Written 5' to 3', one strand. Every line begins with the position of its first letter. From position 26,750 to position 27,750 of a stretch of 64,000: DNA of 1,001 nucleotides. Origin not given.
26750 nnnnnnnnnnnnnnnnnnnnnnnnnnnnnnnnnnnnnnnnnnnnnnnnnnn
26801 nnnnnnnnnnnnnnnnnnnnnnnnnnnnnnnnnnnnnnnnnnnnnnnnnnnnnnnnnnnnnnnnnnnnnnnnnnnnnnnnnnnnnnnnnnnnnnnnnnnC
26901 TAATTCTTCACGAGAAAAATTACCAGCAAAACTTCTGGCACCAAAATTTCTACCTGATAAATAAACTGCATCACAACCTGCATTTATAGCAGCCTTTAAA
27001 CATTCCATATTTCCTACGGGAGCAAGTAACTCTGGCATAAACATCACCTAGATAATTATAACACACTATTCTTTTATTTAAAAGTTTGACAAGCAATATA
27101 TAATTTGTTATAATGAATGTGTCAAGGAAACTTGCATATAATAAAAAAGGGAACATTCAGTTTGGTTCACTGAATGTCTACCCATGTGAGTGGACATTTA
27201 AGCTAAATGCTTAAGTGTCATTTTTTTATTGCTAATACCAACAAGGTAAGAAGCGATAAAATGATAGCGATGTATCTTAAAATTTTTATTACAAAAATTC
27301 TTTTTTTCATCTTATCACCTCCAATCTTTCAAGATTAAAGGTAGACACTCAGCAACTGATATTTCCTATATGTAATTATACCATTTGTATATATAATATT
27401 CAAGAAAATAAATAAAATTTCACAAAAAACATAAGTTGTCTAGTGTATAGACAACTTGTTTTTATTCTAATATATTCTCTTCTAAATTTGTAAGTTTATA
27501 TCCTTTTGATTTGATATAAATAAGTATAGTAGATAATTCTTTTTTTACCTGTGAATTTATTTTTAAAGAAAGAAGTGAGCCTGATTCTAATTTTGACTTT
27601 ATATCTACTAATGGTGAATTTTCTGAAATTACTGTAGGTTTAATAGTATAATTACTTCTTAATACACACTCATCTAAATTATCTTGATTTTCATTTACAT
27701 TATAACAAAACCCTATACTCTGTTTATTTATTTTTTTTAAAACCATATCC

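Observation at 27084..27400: Unannotated type I toxin-antitoxin-like module: a 30-aa hydrophobic peptide gene convergent with an antisense RNA of about 105 nt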

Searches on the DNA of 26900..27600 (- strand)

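Call 4: search_rna_families(source=window, start=26900, end=27600, threshold=evalue, max_evalue=10, show_alignments=3)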
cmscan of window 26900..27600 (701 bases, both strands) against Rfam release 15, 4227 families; matches with E-value up to 10: 6.
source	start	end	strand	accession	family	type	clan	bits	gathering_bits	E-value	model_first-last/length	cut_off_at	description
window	27402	27459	+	RF02844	RefA9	Gene; antisense;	-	26.9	49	0.072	1-64/64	no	Enterococcus sRNA A9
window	26911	26947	+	RF01375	CRISPR-DR62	Gene; CRISPR;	-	22.2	45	3.2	1-37/37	no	CRISPR RNA direct repeat element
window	27252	27319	-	RF00331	snoZ169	Gene; snRNA; snoRNA; CD-box;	-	20.9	55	0.71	1-69/69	no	Small nucleolar RNA Z169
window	27254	27300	+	RF02433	SpF36_sRNA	Gene; sRNA;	-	19.6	48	6.3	1-51/51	no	Streptococcus sRNA SpF36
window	26998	27089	-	RF01733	atoC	Cis-reg;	-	17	50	3.7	1-93/93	no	atoC RNA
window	27095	27189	-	RF01201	snR40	Gene; snRNA; snoRNA; CD-box;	CL00054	16.7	50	1.3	1-93/93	no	Small nucleolar RNA snR40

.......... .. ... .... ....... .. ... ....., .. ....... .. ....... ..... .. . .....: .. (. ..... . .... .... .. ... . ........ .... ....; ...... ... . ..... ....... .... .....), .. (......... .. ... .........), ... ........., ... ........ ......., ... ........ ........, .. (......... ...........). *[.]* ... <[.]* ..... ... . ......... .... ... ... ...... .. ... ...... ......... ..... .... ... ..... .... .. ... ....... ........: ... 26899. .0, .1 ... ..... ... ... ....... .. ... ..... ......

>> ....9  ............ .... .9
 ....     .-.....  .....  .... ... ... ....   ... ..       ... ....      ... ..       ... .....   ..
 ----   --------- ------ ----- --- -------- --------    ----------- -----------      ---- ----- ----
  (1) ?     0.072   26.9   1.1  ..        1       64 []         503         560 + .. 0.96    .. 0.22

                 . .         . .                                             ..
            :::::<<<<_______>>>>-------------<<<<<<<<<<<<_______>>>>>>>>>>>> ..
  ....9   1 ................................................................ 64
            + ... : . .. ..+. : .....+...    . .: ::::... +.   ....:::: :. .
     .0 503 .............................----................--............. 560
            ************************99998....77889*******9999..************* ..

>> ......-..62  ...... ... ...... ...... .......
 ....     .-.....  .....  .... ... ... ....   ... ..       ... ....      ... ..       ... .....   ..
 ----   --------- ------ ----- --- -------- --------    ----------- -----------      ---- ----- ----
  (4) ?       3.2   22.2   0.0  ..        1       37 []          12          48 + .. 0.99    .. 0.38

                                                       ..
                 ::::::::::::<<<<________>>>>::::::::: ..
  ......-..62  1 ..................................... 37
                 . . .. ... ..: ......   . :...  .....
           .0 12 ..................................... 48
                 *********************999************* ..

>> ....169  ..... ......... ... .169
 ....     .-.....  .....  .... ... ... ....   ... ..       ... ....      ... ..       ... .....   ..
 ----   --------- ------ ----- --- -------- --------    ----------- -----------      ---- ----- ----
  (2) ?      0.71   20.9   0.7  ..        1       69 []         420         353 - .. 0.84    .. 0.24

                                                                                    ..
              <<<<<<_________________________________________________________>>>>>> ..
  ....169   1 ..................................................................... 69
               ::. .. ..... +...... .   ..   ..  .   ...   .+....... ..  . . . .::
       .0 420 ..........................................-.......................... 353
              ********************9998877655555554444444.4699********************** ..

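Call 75: search_dna_similar(query=window:27080-27400:-, collection=phages, mode=distant, max_evalue=0.01, max_rows=10)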
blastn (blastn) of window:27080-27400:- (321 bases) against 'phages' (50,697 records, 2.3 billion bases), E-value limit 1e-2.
No match.

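Call 83: build_rna_model(alignment_id=A6, structure=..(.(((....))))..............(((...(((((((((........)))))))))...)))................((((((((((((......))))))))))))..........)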
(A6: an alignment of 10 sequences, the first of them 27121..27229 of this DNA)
Model R1 built from alignment A6 (10 sequences, 123 columns); structure: as given.
model positions 116; base pairs 28; branch points 2; effective number of sequences 1.38; information 0.59 bits per position. Calibrated on 0.2 Mb of random sequence (short: E-values are rough).
structure used (alignment columns):
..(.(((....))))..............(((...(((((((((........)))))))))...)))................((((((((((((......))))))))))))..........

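Call 84: search_with_rna_model(model_id=R1, sources=[window, L015, L017, L018, L019, L020, L022, L024, L025, L026, L027, L028, L029, L030, L031, L032, L033, L034, L035, L036, L037, L038, L039, L040, L041, L042, L043, L044, L045, L046, L047], max_evalue=1, make_alignment=true)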
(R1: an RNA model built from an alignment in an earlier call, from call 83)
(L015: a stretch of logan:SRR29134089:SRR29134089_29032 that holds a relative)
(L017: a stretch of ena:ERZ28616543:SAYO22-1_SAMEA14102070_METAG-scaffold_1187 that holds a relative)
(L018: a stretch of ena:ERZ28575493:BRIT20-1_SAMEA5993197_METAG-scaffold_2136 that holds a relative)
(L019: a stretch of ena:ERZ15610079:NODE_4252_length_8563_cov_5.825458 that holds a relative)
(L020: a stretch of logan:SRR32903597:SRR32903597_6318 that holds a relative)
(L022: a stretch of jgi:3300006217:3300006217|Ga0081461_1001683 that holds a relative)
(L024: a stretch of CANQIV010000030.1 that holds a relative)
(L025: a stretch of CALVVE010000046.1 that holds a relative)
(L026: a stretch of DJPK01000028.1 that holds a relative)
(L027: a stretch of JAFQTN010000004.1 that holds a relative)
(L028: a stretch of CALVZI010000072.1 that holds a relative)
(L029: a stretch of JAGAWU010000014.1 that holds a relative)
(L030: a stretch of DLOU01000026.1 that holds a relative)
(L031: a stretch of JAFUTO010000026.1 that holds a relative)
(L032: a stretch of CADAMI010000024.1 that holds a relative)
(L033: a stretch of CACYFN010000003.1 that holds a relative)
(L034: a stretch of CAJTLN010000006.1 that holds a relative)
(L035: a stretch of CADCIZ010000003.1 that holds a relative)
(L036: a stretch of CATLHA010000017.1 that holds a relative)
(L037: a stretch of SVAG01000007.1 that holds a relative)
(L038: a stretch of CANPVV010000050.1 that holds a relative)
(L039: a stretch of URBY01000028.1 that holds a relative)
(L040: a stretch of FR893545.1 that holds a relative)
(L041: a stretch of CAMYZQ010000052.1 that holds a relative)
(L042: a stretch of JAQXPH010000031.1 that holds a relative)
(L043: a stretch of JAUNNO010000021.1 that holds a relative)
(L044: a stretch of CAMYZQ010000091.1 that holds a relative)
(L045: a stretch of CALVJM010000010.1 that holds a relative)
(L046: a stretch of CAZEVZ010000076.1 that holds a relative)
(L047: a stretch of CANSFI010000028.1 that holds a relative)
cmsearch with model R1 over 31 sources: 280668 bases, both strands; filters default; matches with E-value up to 1: 49.
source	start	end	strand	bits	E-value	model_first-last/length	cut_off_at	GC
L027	1223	1339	+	126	3.4e-19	1-116/116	no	0.31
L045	1106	1222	+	123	1.1e-18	1-116/116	no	0.3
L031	1352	1468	+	120.7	3e-18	1-116/116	no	0.26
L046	4590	4707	+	118.2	8.2e-18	1-116/116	no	0.27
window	27121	27229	+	117.2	1.3e-17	1-116/116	no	0.33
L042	6803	6921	+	115.2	2.8e-17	1-116/116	no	0.29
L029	2859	2978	-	114.8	3.3e-17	1-116/116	no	0.27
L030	2466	2585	+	114.8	3.3e-17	1-116/116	no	0.27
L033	987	1104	+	113.6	5.5e-17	1-116/116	no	0.29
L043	2252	2370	+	103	4.2e-15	1-116/116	no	0.25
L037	5975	6091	+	102.8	4.5e-15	1-116/116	no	0.28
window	5184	5295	+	100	1.4e-14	1-116/116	no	0.31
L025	2076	2190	+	98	3.2e-14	1-116/116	no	0.24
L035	5330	5441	-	97.1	4.6e-14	1-116/116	no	0.31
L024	5463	5576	+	91.6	4.5e-13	1-116/116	no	0.32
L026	7749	7866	-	90.8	6.2e-13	1-116/116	no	0.28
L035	5922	6049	-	88.3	1.7e-12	1-116/116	no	0.33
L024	4056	4170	+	82.7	1.7e-11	1-116/116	no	0.33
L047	5346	5475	-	76.7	2e-10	1-116/116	no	0.3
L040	6209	6313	-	71.2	1.9e-09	1-116/116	no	0.31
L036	6518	6630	+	70.5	2.5e-09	1-116/116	no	0.33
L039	600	704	-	70.1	3e-09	1-116/116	no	0.3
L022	5103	5216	-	64.6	2.8e-08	1-116/116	no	0.29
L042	6395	6508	+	61.8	8.9e-08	1-116/116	no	0.29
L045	581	693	+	52.9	3.4e-06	1-116/116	no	0.37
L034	7937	8000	-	47.2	3.4e-05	57-116/116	5'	0.25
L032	200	312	-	46.8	4e-05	1-116/116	no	0.22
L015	3206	3290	-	46.7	4.3e-05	1-116/116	no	0.29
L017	5082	5166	-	43.7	0.00014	1-116/116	no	0.32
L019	5082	5166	-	43.7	0.00014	1-116/116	no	0.32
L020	561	645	-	40.7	0.00049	1-116/116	no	0.32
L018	5082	5166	-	36.4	0.0029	1-116/116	no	0.31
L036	6537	6651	-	35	0.005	1-116/116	no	0.33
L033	1007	1119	-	31.1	0.025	1-116/116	no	0.29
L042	6824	6936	-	30.9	0.027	1-116/116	no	0.3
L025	2096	2203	-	29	0.058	1-116/116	no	0.25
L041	4879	4970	+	28.3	0.079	1-116/116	no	0.28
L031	1372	1484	-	27.2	0.12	1-116/116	no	0.25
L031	1551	1636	-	27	0.13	1-116/116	no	0.29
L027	1401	1508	-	26.6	0.16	1-116/116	no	0.3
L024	5483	5589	-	26.5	0.16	1-116/116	no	0.32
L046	4609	4720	-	25.5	0.25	1-116/116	no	0.26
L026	7729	7846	+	24.9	0.32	1-116/116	no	0.27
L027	1243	1360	-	24.4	0.39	1-116/116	no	0.31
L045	1126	1235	-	24.3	0.4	1-116/116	no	0.28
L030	2486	2601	-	24.3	0.4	1-116/116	no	0.25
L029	2843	2958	+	24.3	0.4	1-116/116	no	0.25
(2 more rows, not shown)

Alignment A7: 49 matches aligned to the model, 197 columns, each read 5' to 3' on its own strand. Consensus structure (alignment columns), stored with it:
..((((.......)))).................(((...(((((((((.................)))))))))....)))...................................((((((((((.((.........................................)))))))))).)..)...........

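Call 85: search_with_rna_model(model_id=R1, sources=[window, L015, L017, L022, L024, L025, L026, L027, L030, L031, L032, L033, L035, L036, L037, L040, L042, L043, L045, L046, L047], max_evalue=0.0002, make_alignment=true)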
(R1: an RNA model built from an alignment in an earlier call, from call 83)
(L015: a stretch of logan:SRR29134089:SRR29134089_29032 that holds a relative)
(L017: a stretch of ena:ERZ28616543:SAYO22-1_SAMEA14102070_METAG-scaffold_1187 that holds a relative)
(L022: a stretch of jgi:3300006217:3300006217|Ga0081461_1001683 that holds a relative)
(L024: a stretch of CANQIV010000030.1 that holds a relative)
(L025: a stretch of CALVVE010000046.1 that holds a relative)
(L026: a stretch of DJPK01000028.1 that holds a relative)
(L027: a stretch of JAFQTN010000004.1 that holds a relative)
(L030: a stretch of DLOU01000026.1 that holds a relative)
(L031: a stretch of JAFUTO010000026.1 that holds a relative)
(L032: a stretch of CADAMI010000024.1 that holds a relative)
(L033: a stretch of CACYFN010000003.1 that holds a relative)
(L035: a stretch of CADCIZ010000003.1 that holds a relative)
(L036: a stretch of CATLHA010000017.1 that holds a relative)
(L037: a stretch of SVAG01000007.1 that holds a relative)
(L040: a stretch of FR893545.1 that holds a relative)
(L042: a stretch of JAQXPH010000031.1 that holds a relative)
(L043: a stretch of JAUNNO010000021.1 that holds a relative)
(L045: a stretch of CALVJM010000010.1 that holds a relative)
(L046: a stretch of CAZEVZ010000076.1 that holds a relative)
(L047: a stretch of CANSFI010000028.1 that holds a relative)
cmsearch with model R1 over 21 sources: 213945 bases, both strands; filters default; matches with E-value up to 0.0002: 26.
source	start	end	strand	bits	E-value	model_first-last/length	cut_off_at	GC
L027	1223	1339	+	126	2.6e-19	1-116/116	no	0.31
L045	1106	1222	+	123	8.7e-19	1-116/116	no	0.3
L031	1352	1468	+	120.7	2.3e-18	1-116/116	no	0.26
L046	4590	4707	+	118.2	6.2e-18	1-116/116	no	0.27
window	27121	27229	+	117.2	9.6e-18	1-116/116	no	0.33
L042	6803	6921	+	115.2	2.1e-17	1-116/116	no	0.29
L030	2466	2585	+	114.8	2.5e-17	1-116/116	no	0.27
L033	987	1104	+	113.6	4.2e-17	1-116/116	no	0.29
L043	2252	2370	+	103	3.2e-15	1-116/116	no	0.25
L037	5975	6091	+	102.8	3.4e-15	1-116/116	no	0.28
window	5184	5295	+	100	1.1e-14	1-116/116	no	0.31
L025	2076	2190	+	98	2.4e-14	1-116/116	no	0.24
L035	5330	5441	-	97.1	3.5e-14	1-116/116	no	0.31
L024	5463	5576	+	91.6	3.4e-13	1-116/116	no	0.32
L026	7749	7866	-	90.8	4.7e-13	1-116/116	no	0.28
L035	5922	6049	-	88.3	1.3e-12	1-116/116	no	0.33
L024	4056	4170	+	82.7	1.3e-11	1-116/116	no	0.33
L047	5346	5475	-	76.7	1.5e-10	1-116/116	no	0.3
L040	6209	6313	-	71.2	1.4e-09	1-116/116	no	0.31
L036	6518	6630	+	70.5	1.9e-09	1-116/116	no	0.33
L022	5103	5216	-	64.6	2.1e-08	1-116/116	no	0.29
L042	6395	6508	+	61.8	6.8e-08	1-116/116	no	0.29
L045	581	693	+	52.9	2.6e-06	1-116/116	no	0.37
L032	200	312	-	46.8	3.1e-05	1-116/116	no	0.22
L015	3206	3290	-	46.7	3.2e-05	1-116/116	no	0.29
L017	5082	5166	-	43.7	0.00011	1-116/116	no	0.32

Alignment A8: 26 matches aligned to the model, 157 columns, each read 5' to 3' on its own strand. Consensus structure (alignment columns), stored with it:
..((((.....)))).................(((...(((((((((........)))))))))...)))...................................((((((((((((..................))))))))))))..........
